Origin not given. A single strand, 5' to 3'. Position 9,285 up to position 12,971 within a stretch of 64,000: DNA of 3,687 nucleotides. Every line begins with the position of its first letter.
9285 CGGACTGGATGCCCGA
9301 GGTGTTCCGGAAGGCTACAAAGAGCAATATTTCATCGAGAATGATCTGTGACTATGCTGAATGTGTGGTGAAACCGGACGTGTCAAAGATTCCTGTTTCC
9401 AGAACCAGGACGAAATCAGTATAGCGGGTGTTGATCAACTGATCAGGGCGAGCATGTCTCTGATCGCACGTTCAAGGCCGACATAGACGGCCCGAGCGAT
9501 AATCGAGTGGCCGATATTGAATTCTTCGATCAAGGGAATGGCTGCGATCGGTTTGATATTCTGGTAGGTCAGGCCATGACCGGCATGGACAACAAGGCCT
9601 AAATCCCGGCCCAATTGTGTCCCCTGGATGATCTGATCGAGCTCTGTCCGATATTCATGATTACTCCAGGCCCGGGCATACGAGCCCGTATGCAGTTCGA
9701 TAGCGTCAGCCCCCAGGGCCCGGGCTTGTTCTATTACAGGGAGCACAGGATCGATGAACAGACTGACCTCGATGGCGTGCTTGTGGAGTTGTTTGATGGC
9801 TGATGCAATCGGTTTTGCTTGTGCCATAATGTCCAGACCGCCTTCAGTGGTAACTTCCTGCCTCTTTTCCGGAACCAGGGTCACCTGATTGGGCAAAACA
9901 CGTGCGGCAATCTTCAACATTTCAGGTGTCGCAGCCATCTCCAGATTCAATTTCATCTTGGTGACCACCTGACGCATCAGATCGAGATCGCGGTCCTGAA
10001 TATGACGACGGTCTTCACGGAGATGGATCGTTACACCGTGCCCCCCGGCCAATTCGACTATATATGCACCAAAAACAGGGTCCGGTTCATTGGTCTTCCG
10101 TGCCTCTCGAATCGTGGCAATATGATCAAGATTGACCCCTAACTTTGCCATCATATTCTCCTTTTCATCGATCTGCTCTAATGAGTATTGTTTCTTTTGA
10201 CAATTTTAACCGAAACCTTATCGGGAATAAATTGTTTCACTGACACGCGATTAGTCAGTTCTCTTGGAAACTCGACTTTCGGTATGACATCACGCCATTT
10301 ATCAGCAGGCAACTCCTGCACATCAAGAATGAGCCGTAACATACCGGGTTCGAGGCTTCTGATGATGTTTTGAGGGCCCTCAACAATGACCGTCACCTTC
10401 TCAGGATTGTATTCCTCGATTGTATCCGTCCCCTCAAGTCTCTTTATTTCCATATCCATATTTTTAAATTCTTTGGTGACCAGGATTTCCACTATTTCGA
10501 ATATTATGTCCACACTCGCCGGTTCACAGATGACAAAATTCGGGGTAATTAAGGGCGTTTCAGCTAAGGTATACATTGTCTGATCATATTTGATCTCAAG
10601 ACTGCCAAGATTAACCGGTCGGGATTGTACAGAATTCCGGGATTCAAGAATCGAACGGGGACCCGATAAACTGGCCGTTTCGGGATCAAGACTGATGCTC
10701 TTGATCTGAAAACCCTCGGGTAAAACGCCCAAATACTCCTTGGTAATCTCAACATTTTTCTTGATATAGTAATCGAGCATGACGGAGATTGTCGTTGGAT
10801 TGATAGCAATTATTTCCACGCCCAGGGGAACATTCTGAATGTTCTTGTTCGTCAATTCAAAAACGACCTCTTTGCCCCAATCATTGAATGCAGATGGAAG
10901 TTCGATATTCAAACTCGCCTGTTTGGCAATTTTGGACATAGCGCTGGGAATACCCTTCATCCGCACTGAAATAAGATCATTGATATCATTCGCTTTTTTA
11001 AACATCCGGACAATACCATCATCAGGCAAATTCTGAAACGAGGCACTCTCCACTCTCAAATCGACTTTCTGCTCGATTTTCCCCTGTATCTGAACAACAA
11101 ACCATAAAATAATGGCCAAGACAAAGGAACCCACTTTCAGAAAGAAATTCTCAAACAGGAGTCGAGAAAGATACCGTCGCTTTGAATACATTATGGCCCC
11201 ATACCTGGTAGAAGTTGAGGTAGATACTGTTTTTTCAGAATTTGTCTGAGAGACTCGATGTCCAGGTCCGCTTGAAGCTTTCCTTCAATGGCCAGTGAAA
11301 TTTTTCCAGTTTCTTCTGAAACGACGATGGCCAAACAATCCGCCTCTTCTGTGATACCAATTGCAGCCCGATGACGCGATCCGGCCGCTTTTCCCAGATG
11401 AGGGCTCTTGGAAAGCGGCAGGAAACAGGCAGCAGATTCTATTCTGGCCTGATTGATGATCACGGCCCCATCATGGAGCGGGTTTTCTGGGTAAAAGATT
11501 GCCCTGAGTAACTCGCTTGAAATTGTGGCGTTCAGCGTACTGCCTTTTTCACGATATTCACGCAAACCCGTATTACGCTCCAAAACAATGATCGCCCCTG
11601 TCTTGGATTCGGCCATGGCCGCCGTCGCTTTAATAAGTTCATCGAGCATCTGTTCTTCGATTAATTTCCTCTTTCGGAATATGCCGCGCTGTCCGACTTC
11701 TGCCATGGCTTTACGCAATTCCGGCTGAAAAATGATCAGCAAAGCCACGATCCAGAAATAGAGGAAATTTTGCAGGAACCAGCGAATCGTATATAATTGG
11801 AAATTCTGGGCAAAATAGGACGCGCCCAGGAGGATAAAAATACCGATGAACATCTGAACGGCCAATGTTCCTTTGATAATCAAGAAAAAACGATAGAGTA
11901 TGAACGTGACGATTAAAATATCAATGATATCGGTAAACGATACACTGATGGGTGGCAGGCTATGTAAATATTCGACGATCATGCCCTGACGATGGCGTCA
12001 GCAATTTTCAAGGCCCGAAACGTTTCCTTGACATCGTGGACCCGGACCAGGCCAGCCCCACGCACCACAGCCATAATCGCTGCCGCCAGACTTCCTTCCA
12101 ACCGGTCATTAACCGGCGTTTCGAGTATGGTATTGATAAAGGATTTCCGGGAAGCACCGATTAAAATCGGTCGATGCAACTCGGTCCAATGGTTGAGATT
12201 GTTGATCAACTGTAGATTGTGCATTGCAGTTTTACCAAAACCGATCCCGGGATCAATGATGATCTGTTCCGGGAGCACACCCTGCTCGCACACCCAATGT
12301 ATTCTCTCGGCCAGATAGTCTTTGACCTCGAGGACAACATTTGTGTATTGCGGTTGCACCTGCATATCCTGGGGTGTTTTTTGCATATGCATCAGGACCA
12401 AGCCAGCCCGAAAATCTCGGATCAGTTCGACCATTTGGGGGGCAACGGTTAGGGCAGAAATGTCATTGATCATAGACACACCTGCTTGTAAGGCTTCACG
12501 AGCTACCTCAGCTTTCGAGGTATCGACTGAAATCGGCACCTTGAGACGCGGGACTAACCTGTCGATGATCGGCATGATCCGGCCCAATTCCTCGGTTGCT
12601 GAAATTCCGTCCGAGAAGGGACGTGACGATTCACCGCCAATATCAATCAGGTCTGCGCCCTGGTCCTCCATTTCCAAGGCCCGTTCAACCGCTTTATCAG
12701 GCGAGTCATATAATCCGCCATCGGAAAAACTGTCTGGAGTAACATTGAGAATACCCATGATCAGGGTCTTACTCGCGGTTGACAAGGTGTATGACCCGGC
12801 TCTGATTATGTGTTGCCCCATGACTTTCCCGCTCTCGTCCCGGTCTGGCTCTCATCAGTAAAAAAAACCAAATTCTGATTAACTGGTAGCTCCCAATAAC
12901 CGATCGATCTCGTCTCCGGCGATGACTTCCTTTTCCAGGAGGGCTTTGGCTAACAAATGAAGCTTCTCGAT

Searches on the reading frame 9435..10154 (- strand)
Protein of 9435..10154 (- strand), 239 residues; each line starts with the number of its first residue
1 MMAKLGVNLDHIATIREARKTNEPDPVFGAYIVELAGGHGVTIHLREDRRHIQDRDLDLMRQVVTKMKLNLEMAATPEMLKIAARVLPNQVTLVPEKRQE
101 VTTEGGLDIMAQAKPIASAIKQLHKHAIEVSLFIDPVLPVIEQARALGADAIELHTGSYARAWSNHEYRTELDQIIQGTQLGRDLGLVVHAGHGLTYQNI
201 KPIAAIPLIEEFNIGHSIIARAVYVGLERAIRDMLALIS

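Call 16: search_protein_families(library=pfam, proteins=[window:9435-10154:-], max_evalue=0.00001)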
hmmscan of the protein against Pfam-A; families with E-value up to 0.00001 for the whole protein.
window:9435-10154:- (239 aa): 1 family
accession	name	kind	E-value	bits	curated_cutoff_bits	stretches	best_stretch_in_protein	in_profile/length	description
PF03740.19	PdxJ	-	2e-95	318.8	24.5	1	4-238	1-234/234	Pyridoxal phosphate biosynthesis protein PdxJ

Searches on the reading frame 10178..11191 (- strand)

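Call 16: search_protein_families(library=pfam, proteins=[window:10178-11191:-], max_evalue=0.00001)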
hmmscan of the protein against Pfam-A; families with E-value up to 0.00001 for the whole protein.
window:10178-11191:- (337 aa): 1 family
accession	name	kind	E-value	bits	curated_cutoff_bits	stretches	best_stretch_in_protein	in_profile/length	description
PF07949.17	YbbR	-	9.6e-10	39.1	22.3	0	148-202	2-57/81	YbbR-like protein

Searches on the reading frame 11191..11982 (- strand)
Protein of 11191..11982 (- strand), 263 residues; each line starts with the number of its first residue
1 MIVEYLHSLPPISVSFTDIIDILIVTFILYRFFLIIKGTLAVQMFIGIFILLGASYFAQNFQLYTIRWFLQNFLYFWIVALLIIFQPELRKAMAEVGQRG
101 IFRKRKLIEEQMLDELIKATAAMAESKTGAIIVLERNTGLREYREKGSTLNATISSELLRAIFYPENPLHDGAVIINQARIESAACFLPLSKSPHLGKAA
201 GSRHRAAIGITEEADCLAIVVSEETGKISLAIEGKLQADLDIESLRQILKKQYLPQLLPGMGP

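Call 16: search_protein_families(library=pfam, proteins=[window:11191-11982:-], max_evalue=0.00001)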
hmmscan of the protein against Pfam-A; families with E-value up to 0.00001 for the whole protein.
window:11191-11982:- (263 aa): 2 families
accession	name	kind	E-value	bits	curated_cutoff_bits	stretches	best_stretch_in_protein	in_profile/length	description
PF02457.21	DAC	-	7e-43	145.5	27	1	118-236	2-119/119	DisA bacterial checkpoint controller nucleotide-binding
PF19293.4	CdaA_N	-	1e-07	32.5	23.8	1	13-88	4-80/81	CdaA N-terminal transmembrane domain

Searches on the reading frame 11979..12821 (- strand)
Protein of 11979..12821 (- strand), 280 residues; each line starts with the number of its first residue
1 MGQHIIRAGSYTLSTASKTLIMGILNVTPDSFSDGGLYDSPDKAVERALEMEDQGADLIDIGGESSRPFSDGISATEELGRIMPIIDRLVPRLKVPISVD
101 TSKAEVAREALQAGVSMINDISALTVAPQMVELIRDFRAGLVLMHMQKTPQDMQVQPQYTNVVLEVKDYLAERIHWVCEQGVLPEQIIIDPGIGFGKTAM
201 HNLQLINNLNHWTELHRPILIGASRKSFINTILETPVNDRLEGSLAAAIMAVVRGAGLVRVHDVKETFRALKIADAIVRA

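Call 16: search_protein_families(library=pfam, proteins=[window:11979-12821:-], max_evalue=0.00001)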
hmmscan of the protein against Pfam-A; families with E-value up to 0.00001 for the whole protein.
window:11979-12821:- (280 aa): 1 family
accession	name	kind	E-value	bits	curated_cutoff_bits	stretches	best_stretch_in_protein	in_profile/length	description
PF00809.28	Pterin_bind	-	2.1e-82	276.8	25.5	1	22-262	1-244/244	Pterin binding enzyme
